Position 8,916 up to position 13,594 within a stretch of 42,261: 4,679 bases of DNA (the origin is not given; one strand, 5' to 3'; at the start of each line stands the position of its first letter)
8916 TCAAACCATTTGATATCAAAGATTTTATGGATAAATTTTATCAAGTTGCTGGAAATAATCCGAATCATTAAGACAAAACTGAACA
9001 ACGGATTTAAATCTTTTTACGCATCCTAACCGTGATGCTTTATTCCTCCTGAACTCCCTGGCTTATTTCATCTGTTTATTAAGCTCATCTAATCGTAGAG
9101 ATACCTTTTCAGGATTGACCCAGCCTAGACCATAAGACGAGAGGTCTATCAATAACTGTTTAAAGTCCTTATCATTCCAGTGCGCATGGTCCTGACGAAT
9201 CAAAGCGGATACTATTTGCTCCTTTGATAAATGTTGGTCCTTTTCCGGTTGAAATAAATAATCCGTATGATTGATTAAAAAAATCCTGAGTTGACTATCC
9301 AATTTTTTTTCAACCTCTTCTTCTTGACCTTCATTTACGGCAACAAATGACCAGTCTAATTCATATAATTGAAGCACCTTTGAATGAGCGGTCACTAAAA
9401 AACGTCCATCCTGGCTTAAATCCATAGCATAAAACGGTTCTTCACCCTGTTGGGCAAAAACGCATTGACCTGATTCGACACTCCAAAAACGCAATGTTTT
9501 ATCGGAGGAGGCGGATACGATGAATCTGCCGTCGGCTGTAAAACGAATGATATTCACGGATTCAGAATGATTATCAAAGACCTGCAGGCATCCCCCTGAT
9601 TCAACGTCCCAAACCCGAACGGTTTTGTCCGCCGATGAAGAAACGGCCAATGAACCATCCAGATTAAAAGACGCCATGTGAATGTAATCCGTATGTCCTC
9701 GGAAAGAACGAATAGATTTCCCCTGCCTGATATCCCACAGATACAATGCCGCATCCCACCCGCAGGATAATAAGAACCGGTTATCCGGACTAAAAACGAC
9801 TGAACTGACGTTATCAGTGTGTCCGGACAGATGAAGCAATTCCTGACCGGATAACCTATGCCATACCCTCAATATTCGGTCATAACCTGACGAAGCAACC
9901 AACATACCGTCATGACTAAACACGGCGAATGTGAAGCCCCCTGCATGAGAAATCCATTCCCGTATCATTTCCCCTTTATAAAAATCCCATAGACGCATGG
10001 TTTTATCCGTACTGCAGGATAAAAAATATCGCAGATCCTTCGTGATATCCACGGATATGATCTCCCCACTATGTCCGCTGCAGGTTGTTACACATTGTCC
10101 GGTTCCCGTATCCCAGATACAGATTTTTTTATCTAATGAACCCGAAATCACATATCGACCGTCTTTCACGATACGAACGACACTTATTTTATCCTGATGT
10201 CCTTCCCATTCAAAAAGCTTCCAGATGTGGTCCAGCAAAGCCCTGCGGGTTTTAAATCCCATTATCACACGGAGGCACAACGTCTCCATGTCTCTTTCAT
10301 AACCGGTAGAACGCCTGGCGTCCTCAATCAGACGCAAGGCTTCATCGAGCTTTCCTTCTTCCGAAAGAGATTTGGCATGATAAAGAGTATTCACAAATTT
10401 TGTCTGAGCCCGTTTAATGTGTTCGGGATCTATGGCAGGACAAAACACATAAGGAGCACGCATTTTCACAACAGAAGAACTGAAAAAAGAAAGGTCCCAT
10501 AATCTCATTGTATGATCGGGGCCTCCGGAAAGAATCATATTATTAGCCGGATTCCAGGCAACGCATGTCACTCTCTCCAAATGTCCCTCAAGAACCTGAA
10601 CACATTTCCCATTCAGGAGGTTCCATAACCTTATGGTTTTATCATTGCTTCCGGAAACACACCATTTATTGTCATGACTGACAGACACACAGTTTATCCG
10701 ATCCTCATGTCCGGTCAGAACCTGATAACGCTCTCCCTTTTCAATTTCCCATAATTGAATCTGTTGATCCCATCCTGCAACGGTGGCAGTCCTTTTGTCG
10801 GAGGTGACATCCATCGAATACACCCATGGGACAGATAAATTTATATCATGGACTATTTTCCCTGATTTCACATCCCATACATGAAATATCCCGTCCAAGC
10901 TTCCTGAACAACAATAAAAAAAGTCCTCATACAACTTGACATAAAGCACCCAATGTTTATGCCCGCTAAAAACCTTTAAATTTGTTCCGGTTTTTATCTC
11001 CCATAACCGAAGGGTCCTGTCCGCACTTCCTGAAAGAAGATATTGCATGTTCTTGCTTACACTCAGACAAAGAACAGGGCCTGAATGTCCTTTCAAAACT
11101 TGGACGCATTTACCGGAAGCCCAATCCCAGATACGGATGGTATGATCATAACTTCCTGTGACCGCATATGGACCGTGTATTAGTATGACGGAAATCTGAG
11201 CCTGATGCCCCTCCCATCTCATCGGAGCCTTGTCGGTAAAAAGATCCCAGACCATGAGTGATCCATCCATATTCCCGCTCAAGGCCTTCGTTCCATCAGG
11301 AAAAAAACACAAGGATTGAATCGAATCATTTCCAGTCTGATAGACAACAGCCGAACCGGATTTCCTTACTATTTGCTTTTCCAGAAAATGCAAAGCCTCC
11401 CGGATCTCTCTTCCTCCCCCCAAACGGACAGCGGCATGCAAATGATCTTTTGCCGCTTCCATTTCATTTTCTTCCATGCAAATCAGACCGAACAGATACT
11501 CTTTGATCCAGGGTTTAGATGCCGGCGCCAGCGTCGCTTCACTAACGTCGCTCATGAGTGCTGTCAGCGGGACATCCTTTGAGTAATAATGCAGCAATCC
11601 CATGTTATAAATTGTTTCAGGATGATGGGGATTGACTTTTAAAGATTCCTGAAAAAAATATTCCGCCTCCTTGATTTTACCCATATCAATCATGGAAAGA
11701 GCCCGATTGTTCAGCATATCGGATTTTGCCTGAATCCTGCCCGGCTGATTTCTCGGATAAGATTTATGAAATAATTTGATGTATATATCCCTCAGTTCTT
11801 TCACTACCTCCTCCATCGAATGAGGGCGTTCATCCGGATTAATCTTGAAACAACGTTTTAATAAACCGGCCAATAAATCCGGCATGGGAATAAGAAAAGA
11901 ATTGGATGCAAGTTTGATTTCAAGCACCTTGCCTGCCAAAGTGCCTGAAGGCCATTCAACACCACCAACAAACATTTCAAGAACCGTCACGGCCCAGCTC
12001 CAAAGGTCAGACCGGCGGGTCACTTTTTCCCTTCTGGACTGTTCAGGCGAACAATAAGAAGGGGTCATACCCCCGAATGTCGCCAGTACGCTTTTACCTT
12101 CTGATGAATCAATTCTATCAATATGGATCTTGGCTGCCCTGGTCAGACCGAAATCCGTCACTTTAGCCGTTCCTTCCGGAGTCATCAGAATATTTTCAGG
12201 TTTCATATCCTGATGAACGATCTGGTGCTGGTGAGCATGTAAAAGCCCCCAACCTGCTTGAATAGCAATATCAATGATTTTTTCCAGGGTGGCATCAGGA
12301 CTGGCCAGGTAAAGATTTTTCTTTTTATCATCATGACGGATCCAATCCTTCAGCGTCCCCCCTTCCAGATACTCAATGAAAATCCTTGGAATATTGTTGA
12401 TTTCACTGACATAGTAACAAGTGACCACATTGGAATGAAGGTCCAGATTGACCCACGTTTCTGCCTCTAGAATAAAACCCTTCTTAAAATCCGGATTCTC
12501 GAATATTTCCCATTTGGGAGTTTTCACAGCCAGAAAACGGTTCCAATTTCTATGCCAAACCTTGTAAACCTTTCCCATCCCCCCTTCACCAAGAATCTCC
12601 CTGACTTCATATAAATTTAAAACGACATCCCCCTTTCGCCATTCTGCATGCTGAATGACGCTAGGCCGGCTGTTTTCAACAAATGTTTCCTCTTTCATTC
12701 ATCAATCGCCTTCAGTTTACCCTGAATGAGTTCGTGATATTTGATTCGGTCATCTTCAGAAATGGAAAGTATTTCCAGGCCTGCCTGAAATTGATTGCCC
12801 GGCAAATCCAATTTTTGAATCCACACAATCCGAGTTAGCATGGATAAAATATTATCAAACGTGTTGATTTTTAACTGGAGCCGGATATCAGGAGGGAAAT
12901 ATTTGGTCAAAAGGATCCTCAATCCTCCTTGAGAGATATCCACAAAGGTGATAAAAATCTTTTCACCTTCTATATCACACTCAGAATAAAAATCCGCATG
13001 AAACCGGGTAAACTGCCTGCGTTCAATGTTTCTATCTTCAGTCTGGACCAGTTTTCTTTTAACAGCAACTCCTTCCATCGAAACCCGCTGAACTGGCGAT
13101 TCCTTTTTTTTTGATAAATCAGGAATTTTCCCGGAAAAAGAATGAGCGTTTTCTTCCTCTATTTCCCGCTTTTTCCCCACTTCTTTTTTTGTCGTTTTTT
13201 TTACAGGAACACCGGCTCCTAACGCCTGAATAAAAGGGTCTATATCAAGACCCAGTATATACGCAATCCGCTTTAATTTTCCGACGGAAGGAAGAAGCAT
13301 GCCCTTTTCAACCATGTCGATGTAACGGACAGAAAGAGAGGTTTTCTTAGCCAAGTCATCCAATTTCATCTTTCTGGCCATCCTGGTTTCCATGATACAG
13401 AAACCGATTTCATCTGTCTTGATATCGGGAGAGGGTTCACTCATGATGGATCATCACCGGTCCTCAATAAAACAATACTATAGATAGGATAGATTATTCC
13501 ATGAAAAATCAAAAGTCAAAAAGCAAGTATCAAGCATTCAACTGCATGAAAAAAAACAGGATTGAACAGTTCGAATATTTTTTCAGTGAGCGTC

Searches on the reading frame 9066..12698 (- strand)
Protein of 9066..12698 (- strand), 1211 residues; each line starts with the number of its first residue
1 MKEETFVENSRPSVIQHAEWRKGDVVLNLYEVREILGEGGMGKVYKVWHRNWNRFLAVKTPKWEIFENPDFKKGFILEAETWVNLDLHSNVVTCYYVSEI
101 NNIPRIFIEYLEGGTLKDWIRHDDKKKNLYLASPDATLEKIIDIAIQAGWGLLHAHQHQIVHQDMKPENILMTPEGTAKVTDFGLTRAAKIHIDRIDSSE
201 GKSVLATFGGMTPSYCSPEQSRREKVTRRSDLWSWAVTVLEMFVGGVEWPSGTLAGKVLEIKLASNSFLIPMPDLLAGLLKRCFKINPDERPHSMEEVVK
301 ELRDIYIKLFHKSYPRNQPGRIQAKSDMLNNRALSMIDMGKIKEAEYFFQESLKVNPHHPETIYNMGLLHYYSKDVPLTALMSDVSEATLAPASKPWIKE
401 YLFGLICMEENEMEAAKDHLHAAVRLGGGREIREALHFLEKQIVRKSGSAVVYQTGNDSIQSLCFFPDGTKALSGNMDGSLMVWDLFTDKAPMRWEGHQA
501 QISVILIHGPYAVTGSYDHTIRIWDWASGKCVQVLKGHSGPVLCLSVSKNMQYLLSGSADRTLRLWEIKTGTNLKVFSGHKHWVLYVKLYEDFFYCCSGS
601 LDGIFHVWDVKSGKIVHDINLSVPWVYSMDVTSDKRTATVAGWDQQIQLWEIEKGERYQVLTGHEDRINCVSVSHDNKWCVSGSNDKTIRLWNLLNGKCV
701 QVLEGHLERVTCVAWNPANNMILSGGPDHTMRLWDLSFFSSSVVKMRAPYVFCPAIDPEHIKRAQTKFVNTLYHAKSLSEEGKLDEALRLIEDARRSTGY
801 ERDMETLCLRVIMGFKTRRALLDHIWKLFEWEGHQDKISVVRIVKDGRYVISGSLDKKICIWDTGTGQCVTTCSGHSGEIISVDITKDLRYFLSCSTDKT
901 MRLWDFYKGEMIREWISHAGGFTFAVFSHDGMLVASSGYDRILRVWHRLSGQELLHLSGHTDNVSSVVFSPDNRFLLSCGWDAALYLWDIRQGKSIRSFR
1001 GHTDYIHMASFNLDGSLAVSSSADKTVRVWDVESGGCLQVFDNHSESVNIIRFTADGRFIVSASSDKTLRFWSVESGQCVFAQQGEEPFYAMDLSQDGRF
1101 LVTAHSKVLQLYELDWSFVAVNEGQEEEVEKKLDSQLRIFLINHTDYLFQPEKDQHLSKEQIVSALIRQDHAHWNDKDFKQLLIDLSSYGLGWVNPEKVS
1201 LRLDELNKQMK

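Call 12: search_protein_families(library=pfam, proteins=[window:9066-12698:-], max_evalue=0.001)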
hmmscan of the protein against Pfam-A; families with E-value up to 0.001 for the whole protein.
window:9066-12698:- (1211 aa): 50 families (the best 25 are shown)
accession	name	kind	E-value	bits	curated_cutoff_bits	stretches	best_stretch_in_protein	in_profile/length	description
PF25173.1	Beta-prop_WDR3_1st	-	2.9e-127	422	154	6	596-737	3-143/184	WDR3 first beta-propeller domain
PF00400.38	WD40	-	1.7e-107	347.8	27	10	656-693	2-39/39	WD domain, G-beta repeat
PF25174.1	Beta-prop_THOC3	-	9.5e-105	349.9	305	5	458-700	3-248/272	THOC3 beta-propeller domain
PF24814.1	WD40_Prp19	-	8.6e-95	317.4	320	4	831-998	45-214/281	Prp19 WD40 domain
PF25175.1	Beta-prop_WDR5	-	7.8e-92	308.1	250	4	927-1111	18-205/296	WDR5 beta-propeller domain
PF24817.1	WD40_WDHD1_1st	-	1.1e-78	264.8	109.9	5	460-621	8-168/291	WDHD1 first WD40 domain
PF25172.1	Beta-prop_WDR3_2nd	-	2.8e-71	240.6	140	5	826-949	166-289/293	WDR3 second beta-propeller domain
PF24807.1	WD40_CDC20-Fz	-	5.8e-68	229.8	200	4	453-692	47-292/292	CDC20/Fizzy WD40 domain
PF24805.1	EIF3I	-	7.7e-67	226.2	200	6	832-916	7-91/324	EIF3I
PF25391.1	WD40_Gbeta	-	1.3e-64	218.8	150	5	597-737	113-256/340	G protein beta WD-40 repeat protein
PF25168.1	Beta-prop_WDR36-Utp21_2nd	-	2.6e-60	205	84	6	595-703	171-278/335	WDR36/Utp21 second beta-propeller domain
PF24796.1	WDR55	-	4.8e-54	183.8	200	4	827-1075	45-294/296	WDR55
PF24105.1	Beta-prop_CAF1B_HIR1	-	4.5e-51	174.4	80.5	4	934-1081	36-208/383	CAF1B/HIR1 beta-propeller domain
PF23414.1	Beta-prop_EML_2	-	6.6e-51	173.7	90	4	890-1035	11-156/266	Echinoderm microtubule-associated protein second beta-propeller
PF24782.2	WD40_MABP1-WDR62_2nd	-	4.9e-50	170.8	290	5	984-1073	248-340/341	MABP1/WDR62 second WD40 domain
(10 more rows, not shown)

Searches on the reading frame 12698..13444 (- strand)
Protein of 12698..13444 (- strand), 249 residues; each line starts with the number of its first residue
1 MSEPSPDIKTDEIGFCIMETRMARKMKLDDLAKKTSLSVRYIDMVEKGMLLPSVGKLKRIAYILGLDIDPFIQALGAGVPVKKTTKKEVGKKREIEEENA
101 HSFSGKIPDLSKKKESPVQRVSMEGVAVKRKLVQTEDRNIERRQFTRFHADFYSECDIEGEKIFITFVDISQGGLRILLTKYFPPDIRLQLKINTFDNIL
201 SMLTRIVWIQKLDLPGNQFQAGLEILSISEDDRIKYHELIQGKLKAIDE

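Call 12: search_protein_families(library=pfam, proteins=[window:12698-13444:-], max_evalue=0.001)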
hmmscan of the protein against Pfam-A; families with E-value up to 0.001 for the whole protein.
window:12698-13444:- (249 aa): 3 families
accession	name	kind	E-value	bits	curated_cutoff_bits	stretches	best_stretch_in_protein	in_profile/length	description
PF07238.19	PilZ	-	3e-11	44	22.5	1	141-240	1-100/102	PilZ domain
PF01381.28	HTH_3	-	3e-07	30.8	23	1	17-70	1-54/55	Helix-turn-helix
PF13413.12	HTH_25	-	0.00016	21.9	24.6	0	19-69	4-60/62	Helix-turn-helix domain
